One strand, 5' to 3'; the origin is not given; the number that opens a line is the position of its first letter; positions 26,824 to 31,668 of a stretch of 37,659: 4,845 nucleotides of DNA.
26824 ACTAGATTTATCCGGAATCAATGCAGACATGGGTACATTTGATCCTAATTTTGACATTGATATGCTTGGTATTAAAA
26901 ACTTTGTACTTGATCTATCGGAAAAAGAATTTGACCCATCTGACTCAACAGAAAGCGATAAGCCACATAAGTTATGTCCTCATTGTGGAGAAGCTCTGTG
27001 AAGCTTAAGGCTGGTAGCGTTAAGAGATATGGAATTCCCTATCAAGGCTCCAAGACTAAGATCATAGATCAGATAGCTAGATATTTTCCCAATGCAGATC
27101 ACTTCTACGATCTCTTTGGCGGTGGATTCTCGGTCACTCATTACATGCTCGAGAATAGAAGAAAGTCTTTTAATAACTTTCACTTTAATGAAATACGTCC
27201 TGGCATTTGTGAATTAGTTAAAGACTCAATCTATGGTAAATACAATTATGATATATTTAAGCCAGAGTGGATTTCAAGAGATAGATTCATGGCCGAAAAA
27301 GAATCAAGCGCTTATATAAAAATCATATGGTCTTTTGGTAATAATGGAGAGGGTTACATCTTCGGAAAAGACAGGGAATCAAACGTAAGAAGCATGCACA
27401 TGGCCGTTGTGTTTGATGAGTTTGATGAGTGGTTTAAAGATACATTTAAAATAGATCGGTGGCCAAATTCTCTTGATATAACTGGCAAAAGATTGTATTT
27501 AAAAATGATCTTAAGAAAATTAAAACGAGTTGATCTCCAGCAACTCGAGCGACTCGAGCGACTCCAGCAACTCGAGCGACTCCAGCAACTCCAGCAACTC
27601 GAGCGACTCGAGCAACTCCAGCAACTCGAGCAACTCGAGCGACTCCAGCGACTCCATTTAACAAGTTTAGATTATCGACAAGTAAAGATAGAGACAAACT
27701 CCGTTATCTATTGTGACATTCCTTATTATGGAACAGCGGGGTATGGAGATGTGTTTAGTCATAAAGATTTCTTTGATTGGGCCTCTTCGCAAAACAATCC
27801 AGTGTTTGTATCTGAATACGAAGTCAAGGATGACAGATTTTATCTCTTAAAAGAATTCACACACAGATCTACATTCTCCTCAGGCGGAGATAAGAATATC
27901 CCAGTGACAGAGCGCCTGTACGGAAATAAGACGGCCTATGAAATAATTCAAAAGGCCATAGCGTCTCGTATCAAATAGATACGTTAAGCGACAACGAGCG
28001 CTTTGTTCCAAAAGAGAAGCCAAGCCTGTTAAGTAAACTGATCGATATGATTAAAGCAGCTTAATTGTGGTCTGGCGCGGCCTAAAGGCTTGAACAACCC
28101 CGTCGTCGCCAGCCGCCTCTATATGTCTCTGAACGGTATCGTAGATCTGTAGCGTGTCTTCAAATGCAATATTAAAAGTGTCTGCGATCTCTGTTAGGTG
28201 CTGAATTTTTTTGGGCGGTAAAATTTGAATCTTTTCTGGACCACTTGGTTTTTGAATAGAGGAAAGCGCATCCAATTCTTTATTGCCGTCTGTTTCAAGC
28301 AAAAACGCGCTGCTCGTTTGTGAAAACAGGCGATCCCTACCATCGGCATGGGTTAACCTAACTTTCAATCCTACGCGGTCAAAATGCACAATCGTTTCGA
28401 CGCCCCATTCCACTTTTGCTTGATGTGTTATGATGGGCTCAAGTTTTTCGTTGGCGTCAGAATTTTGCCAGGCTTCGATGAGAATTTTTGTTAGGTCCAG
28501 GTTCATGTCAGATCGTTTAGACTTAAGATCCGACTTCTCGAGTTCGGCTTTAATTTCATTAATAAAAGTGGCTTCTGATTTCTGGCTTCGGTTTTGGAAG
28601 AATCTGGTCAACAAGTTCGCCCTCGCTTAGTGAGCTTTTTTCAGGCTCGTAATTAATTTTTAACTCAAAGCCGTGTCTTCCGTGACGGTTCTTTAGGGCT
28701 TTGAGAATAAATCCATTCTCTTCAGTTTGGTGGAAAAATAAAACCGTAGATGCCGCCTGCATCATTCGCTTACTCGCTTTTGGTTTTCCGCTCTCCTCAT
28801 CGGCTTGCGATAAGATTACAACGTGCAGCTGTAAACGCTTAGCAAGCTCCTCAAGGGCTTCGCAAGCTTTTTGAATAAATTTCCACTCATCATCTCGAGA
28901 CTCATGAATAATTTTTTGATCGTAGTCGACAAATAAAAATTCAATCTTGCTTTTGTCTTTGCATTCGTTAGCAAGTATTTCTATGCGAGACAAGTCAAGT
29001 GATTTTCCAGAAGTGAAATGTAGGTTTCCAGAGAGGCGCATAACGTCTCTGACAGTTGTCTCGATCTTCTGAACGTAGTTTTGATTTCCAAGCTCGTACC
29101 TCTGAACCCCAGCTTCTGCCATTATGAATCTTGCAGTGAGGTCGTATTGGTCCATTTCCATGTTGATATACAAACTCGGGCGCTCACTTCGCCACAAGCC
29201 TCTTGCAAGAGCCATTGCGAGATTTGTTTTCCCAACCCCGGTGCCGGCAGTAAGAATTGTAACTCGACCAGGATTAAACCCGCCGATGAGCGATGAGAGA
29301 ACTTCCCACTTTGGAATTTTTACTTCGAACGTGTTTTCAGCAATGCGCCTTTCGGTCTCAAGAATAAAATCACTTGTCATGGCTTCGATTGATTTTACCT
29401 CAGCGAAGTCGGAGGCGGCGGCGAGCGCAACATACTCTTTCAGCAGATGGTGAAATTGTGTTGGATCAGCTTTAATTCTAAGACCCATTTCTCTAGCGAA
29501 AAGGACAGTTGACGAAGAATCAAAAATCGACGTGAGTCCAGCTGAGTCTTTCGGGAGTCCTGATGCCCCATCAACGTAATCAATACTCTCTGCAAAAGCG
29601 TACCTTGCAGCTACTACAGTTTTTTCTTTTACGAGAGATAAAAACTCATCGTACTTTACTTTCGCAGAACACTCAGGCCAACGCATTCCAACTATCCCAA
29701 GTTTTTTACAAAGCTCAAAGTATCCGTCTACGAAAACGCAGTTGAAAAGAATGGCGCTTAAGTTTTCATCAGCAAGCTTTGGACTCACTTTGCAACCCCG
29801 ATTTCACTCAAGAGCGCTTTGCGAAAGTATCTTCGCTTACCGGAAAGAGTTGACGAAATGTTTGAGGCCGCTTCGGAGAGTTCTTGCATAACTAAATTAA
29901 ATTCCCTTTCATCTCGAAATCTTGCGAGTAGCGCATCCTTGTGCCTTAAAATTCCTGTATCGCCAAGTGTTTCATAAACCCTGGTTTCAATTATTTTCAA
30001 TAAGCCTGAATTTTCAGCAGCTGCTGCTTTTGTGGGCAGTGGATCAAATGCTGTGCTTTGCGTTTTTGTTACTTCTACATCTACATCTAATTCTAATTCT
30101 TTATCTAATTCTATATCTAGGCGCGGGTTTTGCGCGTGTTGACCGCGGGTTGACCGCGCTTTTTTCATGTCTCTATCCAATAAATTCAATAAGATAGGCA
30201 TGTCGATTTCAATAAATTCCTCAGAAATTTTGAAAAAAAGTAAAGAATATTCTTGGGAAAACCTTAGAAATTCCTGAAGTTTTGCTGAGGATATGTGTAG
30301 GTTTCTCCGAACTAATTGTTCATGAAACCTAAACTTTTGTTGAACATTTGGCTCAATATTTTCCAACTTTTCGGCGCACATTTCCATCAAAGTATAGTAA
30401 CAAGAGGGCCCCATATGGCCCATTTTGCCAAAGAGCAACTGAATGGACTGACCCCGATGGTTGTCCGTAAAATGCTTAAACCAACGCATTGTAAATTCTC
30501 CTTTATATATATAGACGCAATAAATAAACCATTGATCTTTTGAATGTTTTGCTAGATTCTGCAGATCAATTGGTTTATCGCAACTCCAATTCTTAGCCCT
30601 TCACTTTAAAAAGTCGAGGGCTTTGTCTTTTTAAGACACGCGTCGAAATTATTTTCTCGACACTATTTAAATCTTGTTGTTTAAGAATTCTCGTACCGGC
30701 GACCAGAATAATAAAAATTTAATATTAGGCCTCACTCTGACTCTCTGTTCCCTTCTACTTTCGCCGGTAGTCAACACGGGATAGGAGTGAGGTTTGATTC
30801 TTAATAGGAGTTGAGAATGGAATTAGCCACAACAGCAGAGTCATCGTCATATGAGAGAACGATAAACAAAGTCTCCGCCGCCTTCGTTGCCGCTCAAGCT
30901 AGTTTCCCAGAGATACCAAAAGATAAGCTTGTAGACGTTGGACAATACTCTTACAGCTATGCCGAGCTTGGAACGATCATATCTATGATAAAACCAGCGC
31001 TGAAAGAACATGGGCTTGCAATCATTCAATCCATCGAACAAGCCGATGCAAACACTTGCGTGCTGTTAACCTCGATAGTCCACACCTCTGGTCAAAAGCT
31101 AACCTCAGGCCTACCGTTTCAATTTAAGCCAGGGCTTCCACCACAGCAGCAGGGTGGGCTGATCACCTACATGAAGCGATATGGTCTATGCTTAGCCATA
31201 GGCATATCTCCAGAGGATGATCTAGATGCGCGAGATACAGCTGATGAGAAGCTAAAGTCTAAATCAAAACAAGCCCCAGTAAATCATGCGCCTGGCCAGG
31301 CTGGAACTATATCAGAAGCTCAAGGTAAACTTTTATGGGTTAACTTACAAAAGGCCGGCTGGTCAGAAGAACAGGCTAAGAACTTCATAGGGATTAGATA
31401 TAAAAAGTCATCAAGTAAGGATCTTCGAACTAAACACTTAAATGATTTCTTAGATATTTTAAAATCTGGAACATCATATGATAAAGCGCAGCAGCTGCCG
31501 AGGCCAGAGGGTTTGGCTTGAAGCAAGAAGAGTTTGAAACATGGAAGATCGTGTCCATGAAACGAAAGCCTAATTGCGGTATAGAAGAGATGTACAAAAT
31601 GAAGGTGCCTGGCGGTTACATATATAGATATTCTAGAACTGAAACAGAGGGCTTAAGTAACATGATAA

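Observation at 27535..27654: Perfect 9-bp x13 in-frame array (L-[Q/E]-[Q/R]) inserted in a Dam-like methyltransferase just upstream of the catalytic DPPY-type motif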

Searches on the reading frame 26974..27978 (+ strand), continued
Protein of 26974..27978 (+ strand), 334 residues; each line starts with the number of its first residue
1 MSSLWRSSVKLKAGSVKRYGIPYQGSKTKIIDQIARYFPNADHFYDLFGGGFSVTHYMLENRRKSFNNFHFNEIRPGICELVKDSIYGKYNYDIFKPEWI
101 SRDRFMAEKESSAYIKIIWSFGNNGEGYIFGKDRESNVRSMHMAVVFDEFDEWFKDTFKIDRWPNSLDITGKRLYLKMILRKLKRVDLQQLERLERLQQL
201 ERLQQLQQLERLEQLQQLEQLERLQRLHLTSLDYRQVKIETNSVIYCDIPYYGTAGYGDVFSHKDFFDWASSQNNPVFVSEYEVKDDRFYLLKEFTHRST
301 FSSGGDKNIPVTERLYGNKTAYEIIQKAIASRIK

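Call 55: predict_structure(alignment_id=A2)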
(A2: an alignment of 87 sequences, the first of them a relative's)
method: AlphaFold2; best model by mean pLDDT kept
length: 291 residues; sequences in the alignment: 87
mean_pLDDT: 75.3   pTM: 0.68
mean pLDDT of the five models: 75.3, 75.1, 74.2, 74.1, 73.1
residues with pLDDT >= 90: 71; 70-90: 132; 50-70: 56; < 50: 32
segments of 3 or more residues with pLDDT < 50: 1-7, 113-121, 174-186
pLDDT, mean of each block of 10 residues (from residue 1): 43 60 88 91 75 81 82 74 67 78 73 45 63 81 88 85 69 39 48 87 92 62 88 94 89 90 66 94 92 63
secondary structure, 60 per line:
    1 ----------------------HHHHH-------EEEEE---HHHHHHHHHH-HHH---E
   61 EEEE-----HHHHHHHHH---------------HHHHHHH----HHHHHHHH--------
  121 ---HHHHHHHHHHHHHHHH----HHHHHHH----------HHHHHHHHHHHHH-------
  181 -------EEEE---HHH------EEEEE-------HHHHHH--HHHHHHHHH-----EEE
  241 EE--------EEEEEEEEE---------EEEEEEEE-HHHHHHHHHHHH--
elements in order: H23-27 E35-39 H43-52 E60-64 H70-78 H94-100 H105-112 H124-139 H144-150 H161-173 E188-191 E204-208 H216-221 H224-232 E238-242 E251-259 E269-276 H278-289

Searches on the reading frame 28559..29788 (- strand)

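Call 4: search_protein_families(library=pfam, proteins=[window:28559-29788:-], max_evalue=0.01)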
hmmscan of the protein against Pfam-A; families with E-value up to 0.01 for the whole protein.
window:28559-29788:- (409 aa): 3 families
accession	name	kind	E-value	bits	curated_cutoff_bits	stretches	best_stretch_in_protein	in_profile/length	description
PF03796.21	DnaB_C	-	7.4e-21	75.1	27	1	163-334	8-183/255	DnaB-like helicase C terminal domain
PF13481.12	AAA_25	-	5.1e-08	33.2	27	1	164-329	22-190/195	AAA domain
PF06745.19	ATPase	-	6.5e-05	22.8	26.6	1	167-331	11-166/231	KaiC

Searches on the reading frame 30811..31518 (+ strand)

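Call 40: search_protein_families(library=phrogs, proteins=[window:30811-31518:+], max_evalue=0.00001)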
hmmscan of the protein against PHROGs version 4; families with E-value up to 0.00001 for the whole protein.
window:30811-31518:+ (236 aa): 4 families
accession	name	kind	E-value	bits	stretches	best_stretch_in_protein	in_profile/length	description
phrog_2324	-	DNA, RNA and nucleotide metabolism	9.4e-31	107.9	1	17-179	7-160/193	Erf-like ssDNA annealing protein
phrog_155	-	DNA, RNA and nucleotide metabolism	8.4e-27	95.6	1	6-212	53-259/308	Erf-like ssDNA annealing protein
phrog_34817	-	unknown function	6.8e-18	66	1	16-154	7-150/291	-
phrog_10003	-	other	8e-14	52.7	1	45-150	67-179/297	recombinase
